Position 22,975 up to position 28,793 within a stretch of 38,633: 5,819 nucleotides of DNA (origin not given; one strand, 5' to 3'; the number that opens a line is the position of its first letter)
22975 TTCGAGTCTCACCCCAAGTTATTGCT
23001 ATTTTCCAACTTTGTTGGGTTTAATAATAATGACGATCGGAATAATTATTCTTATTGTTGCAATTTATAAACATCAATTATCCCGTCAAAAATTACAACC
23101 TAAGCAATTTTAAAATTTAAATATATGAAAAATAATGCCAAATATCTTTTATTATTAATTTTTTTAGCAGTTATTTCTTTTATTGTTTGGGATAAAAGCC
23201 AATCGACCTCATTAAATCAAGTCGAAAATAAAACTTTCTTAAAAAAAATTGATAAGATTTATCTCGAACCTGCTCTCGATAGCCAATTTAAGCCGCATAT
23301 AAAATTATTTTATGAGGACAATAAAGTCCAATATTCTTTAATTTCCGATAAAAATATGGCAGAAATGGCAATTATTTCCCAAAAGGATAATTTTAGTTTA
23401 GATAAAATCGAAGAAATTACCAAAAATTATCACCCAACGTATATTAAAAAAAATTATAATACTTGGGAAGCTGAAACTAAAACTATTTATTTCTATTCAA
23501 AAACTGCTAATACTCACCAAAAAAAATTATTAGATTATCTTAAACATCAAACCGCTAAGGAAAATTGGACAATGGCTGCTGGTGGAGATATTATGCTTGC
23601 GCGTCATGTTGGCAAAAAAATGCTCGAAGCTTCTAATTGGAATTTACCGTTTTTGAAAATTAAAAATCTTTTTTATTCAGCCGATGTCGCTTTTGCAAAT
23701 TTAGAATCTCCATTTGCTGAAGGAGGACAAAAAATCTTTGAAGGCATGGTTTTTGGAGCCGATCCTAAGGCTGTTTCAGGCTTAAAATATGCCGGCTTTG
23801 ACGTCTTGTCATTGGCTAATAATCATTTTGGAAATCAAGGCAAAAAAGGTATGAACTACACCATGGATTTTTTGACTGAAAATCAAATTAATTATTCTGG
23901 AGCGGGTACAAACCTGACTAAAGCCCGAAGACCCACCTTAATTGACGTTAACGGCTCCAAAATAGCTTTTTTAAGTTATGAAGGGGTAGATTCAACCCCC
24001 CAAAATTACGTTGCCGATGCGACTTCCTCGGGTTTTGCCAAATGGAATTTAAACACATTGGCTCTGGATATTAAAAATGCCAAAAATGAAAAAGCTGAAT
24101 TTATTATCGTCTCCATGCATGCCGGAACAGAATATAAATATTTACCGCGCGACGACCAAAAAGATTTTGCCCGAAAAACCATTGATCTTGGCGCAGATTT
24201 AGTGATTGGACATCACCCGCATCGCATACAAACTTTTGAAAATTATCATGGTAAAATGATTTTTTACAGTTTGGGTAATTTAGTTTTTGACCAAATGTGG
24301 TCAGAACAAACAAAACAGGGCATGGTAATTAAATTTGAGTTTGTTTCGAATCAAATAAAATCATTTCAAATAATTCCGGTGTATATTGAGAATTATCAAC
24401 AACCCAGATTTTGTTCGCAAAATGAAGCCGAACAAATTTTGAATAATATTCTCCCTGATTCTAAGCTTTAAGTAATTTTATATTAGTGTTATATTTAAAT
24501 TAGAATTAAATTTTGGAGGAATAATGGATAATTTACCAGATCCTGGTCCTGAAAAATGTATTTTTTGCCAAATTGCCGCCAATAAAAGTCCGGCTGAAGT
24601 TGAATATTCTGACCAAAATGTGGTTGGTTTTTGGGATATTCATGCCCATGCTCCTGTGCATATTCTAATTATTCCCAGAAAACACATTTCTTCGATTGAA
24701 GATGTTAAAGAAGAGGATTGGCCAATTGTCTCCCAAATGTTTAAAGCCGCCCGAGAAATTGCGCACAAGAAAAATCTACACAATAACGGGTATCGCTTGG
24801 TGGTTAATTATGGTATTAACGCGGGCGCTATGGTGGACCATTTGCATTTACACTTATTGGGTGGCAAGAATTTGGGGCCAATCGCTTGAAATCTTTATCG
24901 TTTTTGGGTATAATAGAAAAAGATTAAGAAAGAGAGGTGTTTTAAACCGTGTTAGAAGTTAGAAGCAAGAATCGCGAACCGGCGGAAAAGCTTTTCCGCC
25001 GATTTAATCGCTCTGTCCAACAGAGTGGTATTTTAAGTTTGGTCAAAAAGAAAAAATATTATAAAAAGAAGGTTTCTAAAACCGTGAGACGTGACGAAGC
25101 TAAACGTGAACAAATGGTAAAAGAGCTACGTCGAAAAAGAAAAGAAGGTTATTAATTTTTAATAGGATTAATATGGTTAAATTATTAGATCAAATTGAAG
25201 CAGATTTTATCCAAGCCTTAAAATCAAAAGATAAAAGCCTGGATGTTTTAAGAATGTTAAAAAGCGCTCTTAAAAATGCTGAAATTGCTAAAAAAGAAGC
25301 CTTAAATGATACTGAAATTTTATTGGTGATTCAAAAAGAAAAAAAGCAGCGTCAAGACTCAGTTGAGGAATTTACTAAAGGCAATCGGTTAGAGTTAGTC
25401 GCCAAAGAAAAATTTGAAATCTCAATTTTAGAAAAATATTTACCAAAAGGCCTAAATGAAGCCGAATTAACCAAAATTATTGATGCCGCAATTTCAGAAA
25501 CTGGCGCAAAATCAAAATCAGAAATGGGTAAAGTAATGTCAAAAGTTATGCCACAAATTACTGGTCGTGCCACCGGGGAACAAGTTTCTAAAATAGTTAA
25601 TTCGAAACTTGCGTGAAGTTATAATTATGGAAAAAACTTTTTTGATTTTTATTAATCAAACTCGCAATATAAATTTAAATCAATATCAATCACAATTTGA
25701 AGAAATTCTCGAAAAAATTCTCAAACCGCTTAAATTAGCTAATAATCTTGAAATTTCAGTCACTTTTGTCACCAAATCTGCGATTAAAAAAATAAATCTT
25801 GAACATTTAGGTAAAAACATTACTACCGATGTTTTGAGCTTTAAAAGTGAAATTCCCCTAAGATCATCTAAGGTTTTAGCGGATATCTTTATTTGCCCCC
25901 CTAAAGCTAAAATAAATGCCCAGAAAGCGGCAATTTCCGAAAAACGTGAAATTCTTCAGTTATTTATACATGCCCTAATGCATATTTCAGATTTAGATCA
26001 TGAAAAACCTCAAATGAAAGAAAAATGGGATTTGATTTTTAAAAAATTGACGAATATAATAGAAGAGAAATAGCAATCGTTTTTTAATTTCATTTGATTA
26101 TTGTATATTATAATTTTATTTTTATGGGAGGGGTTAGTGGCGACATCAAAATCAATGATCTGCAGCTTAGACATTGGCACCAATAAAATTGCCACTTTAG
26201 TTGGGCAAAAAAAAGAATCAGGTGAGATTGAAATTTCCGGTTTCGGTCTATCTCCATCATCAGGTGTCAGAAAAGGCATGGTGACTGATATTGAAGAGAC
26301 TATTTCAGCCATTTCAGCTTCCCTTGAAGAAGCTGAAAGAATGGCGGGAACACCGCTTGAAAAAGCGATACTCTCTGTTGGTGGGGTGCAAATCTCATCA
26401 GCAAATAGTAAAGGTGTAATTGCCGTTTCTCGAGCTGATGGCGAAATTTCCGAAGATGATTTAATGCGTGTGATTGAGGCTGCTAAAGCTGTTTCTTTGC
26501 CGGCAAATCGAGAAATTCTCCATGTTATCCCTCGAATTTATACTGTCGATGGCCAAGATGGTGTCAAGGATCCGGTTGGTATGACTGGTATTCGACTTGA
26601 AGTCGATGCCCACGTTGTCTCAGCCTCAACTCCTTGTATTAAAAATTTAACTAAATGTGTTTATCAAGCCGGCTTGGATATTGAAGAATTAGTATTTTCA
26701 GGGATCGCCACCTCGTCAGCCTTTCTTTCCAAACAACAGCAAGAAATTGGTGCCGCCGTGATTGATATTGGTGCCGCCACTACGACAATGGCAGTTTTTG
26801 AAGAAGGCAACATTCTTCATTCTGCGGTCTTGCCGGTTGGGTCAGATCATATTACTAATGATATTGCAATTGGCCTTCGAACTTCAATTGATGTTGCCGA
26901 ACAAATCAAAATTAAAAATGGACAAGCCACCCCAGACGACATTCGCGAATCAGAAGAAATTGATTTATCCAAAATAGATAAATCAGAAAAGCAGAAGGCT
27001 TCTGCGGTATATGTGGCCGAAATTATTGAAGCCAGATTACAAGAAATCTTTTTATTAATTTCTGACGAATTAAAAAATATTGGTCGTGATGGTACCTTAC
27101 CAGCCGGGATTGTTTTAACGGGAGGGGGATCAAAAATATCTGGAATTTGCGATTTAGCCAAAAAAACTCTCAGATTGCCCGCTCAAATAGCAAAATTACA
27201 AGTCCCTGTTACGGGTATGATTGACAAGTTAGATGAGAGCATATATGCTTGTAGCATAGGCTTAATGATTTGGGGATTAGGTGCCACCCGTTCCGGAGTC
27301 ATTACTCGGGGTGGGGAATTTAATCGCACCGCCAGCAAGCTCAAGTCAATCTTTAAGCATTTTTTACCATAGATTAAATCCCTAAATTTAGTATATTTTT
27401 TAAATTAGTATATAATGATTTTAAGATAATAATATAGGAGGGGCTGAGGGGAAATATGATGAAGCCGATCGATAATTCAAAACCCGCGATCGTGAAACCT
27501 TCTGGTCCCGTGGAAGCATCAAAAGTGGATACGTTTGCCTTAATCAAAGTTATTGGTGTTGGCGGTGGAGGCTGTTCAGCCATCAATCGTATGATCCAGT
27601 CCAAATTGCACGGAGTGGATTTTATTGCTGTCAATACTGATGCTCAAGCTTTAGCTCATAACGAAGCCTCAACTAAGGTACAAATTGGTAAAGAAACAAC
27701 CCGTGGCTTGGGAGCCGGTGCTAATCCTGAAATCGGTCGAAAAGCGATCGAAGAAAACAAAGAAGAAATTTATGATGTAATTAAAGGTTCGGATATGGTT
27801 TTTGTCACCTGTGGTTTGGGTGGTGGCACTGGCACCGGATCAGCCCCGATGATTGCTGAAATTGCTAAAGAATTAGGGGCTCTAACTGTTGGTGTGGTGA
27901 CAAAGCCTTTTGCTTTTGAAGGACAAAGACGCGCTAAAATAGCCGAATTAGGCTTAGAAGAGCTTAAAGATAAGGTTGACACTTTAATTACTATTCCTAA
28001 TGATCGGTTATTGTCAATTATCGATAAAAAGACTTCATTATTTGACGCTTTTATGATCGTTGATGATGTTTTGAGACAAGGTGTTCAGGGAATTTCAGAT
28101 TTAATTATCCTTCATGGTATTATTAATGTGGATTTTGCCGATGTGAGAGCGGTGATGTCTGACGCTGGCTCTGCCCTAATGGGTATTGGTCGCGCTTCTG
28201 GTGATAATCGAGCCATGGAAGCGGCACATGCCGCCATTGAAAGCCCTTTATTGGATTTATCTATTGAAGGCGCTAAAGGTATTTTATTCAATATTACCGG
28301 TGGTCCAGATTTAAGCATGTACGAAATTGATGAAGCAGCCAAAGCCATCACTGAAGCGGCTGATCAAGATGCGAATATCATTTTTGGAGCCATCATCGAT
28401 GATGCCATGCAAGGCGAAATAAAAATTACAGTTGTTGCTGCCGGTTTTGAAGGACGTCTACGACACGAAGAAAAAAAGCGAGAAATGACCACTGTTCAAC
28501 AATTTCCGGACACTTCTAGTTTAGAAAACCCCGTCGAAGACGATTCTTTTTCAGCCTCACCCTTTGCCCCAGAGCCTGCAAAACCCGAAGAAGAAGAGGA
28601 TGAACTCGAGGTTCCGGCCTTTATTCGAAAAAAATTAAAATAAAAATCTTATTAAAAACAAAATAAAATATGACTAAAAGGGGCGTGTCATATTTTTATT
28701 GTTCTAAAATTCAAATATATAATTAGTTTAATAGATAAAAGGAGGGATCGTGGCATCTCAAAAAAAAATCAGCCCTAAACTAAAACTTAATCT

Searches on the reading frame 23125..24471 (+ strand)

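Call 9: search_protein_families(library=pfam, proteins=[window:23125-24471:+], max_evalue=0.01)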
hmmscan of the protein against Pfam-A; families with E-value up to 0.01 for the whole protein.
window:23125-24471:+ (448 aa): 1 family
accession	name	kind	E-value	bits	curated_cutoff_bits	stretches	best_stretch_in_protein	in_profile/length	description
PF09587.15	PGA_cap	-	2e-70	237.7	27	1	149-390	1-255/255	Bacterial capsule synthesis protein PGA_cap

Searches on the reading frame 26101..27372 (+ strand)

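Call 9: search_protein_families(library=pfam, proteins=[window:26101-27372:+], max_evalue=0.01)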
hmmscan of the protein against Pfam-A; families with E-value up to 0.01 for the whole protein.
window:26101-27372:+ (423 aa): 8 families
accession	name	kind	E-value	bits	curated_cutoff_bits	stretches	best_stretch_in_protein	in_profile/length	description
PF14450.12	FtsA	-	6.2e-39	133.7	31.8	2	219-387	1-127/127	Cell division protein FtsA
PF02491.25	SHS2_FTSA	-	4.5e-30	104.3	25.4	1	95-173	1-78/79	SHS2 domain inserted in FTSA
PF06723.19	MreB_Mbl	-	7.7e-12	45.1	27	1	214-365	143-305/327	MreB/Mbl protein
PF11104.14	PilM_2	-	8.1e-09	35.3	27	1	189-273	147-237/340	Type IV pilus assembly protein PilM;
PF06277.17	EutA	-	1.7e-05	24.3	27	1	187-312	116-234/475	Ethanolamine utilisation protein EutA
PF00022.25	Actin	-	2.4e-05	23.6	27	1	204-299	133-227/410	Actin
PF25216.1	Volactin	-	0.00029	20.9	35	1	221-371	171-301/321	Volactin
PF21522.3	MreB-like_C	-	0.003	18.6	27.8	1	220-346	1-116/123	Archaeal actin homologue MreB-like, C-terminal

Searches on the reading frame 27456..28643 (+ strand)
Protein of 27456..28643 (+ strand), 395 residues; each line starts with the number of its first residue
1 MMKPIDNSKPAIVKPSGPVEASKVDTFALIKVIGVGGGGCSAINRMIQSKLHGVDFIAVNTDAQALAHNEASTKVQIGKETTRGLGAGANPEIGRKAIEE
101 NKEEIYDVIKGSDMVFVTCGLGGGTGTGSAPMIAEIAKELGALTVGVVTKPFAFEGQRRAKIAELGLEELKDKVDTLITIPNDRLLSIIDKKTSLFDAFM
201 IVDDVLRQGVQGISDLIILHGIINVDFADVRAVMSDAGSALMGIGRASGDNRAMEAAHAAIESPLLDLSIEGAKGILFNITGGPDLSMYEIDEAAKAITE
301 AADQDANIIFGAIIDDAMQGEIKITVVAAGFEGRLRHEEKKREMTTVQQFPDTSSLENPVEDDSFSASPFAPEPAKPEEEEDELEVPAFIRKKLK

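Call 9: search_protein_families(library=pfam, proteins=[window:27456-28643:+], max_evalue=0.01)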
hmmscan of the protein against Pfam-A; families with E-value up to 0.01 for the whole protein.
window:27456-28643:+ (395 aa): 3 families
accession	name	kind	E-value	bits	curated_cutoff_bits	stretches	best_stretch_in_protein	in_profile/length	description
PF00091.31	Tubulin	-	2.1e-51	175.4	33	1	30-190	2-190/190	Tubulin/FtsZ family, GTPase domain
PF12327.13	FtsZ_C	-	3.8e-37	126.9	27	1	238-332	1-95/95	FtsZ family, C-terminal domain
PF13809.12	Tubulin_2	-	0.00063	19.5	27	0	86-139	116-188/356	Tubulin like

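Call 64: list_cluster_members(proteins=[L027:13125-14021:+, L027:5874-7949:+, L021:2308-3210:+, L019:7567-8535:+, L018:7868-8764:+, L025:3472-4458:+, window:27456-28643:+])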
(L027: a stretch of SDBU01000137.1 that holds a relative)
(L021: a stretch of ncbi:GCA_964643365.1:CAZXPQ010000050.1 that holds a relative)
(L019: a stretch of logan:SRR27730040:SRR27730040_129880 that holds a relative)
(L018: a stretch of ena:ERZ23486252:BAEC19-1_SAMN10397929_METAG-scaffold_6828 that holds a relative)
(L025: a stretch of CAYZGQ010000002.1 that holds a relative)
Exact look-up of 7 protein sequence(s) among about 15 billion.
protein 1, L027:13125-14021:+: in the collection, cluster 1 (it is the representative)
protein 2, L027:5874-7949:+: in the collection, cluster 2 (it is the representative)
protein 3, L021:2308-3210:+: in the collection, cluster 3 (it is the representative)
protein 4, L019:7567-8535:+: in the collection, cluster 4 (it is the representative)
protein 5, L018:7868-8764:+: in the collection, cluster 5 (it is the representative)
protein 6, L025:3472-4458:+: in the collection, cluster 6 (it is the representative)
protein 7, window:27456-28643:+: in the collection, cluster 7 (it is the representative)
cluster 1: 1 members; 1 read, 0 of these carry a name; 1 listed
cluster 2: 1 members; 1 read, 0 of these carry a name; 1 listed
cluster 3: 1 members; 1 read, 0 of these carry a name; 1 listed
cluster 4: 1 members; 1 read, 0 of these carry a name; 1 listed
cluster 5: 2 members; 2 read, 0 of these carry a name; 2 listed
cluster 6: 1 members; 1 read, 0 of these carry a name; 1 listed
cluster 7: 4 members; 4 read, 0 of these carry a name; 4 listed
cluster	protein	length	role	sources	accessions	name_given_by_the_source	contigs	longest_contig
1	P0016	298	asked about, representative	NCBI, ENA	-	-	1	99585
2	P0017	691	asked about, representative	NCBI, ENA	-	-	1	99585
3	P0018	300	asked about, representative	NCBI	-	-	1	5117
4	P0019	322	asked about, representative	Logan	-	-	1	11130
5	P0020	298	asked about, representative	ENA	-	-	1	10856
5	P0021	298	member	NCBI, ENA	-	-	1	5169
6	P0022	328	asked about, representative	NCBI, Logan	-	-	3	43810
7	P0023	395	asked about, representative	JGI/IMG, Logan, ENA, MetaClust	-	-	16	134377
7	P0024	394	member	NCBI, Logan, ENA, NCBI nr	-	-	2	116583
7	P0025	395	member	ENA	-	-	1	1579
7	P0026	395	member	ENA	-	-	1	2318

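Call 66: find_related_loci(query=window:27456-28643:+, collection=genome_contigs, flank=10000)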
Query window:27456-28643:+ (395 aa) in genome_contigs; peptide patterns used: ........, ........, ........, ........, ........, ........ (x = any residue, [..] = any of these).
327 stretches matched a pattern; 202 encode a relative of the query (tblastn E <= 1e-3); the best 80 are kept; 80 distinct loci.
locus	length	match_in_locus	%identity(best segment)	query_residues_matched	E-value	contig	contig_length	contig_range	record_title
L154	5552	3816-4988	73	7-395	3e-176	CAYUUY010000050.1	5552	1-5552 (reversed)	MAG TPA_asm: uncultured Candidatus Saccharibacteria bacterium isolate binchicken_co173_290 genome assembly, contig: NODE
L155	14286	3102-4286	70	7-395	4e-169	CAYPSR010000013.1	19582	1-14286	MAG TPA_asm: uncultured Candidatus Saccharibacteria bacterium isolate SRP178699_co1_179 genome assembly, contig: NODE_33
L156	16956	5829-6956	72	20-395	1e-167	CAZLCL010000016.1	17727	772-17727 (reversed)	MAG TPA_asm: uncultured Candidatus Saccharibacteria bacterium isolate binchicken_co20_428 genome assembly, contig: NODE_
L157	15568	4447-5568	72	20-395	3e-167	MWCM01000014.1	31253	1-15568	MAG: bacterium ADurb.Bin212 isolate ADurb.Bin212 BWY19_contig000014, whole genome shotgun sequence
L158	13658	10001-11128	72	21-395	1e-166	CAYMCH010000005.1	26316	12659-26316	MAG TPA_asm: uncultured Candidatus Saccharibacteria bacterium isolate SRP192927_co2_25 genome assembly, contig: NODE_256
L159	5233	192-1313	72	18-395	3e-169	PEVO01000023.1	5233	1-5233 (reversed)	MAG: Candidatus Berkelbacteria bacterium CG06_land_8_20_14_3_00_43_10 CG06_land_8_20_14_3.00_150_scaffold_12650_c, whole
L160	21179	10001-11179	69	25-395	9e-164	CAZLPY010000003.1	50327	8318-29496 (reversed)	MAG TPA_asm: uncultured Candidatus Saccharibacteria bacterium isolate SRP200132_co1_549 genome assembly, contig: NODE_10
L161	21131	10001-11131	74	22-395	7e-165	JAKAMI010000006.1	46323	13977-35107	MAG: bacterium isolate WY5.bin166 NODE_1091_length_46323_cov_1.877976, whole genome shotgun sequence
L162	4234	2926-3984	69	23-395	2e-166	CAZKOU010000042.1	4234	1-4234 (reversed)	MAG TPA_asm: uncultured Candidatus Saccharibacteria bacterium isolate binchicken_co251_764 genome assembly, contig: NODE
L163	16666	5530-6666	73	22-395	9e-161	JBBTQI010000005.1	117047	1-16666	MAG: Patescibacteria group bacterium isolate H43-bin163_1 H43_bin163_1_000000000005, whole genome shotgun sequence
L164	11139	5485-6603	73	23-395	3e-160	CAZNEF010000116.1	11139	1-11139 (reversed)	MAG TPA_asm: uncultured Candidatus Saccharibacteria bacterium isolate binchicken_co203_88 genome assembly, contig: k141_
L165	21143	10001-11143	73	21-395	4e-160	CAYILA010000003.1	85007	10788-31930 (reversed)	MAG TPA_asm: uncultured Candidatus Saccharibacteria bacterium isolate ERP119705_co24_1018 genome assembly, contig: NODE_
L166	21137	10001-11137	71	22-395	3e-159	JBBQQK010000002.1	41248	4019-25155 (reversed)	MAG: Patescibacteria group bacterium isolate Co_metawrap_1577 Cmw_1577_k141_25594587_length_41248_cov_10.5881, whole gen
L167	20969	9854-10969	69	19-395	4e-158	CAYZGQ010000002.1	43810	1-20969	MAG TPA_asm: uncultured Candidatus Saccharibacteria bacterium isolate ERP125453_co1_93 genome assembly, contig: NODE_633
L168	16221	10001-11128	70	20-395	2e-157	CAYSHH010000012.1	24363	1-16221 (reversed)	MAG TPA_asm: uncultured Candidatus Saccharibacteria bacterium isolate binchicken_co220_14 genome assembly, contig: NODE_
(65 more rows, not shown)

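Call 77: search_protein_families(library=phrogs, proteins=[L155:9207-10391:+], max_evalue=0.01)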
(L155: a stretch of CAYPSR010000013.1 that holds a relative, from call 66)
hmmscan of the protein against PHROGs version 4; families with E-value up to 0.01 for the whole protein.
L155:9207-10391:+ (394 aa): 12 families
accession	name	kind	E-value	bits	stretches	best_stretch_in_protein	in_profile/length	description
phrog_6320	-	tail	2.1e-09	37.7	1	184-238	152-215/745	tail fiber protein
phrog_366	-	tail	1.6e-07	32.1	1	183-253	317-385/474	tail fiber protein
phrog_5073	-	tail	2.3e-07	31.2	1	184-236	303-355/519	tail fiber protein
phrog_8745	-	tail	2.8e-07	29.2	1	184-252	1419-1494/1803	tail fiber protein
phrog_18350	-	tail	1.6e-06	29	1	183-236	113-170/253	tail fiber protein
phrog_819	-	tail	2.1e-06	27.2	1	184-237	520-677/1024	tail protein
phrog_1806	-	tail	2.6e-05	24.7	1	183-236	111-164/276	collagen like minor tail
phrog_3420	-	unknown function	0.00017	20.3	1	183-243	114-172/929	-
phrog_26654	-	unknown function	0.0017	18.8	1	183-236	87-140/360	-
phrog_26303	-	unknown function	0.0019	19.9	1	183-237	37-94/114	-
phrog_26246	-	tail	0.0047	17.2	0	158-239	84-165/329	tail protein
phrog_13892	-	tail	0.0062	16.6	1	180-233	32-85/676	minor tail protein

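Call 78: search_protein_families(library=ncbifam, proteins=[L155:9207-10391:+], max_evalue=0.01)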
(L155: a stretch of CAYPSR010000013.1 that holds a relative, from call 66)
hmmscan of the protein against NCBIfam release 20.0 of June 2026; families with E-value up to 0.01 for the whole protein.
L155:9207-10391:+ (394 aa): 3 families
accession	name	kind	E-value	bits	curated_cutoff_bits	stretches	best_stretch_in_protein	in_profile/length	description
NF038329.2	gly_rich_SclB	equivalog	1.1e-07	31.2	325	1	169-237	117-185/442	LPXTG-anchored collagen-like adhesin Scl2/SclB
NF046116.1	adhesin_Lcl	equivalog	1.7e-05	23.5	500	1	183-257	83-158/431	collagen-like adhesin Lcl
NF038330.1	adhesin_SclA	exception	4.6e-05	23.2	400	1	183-242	185-244/405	LPXTG-anchored collagen-like adhesin Scl1/SclA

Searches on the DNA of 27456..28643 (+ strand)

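Call 70: search_rna_families(sources=[L155, L217, L157, L199], threshold=gathering)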
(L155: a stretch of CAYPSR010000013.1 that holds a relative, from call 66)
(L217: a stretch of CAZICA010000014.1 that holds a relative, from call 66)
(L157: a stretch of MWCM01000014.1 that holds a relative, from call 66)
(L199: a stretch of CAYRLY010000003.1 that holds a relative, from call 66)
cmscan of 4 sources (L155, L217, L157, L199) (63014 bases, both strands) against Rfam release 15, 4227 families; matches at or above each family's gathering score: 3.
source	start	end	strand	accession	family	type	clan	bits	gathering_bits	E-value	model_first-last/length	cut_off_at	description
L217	1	3392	+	RF02541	LSU_rRNA_bacteria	Gene; rRNA;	CL00112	2436.7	50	0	327-2925/2925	5'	Bacterial large subunit ribosomal RNA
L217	3417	3525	+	RF00001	5S_rRNA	Gene; rRNA;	CL00113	87.7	38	2.1e-17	1-120/120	no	5S ribosomal RNA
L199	16077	16249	+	RF00174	Cobalamin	Cis-reg; riboswitch;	CL00101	40.7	31.5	7.7e-07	1-189/189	no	Cobalamin riboswitch aptamer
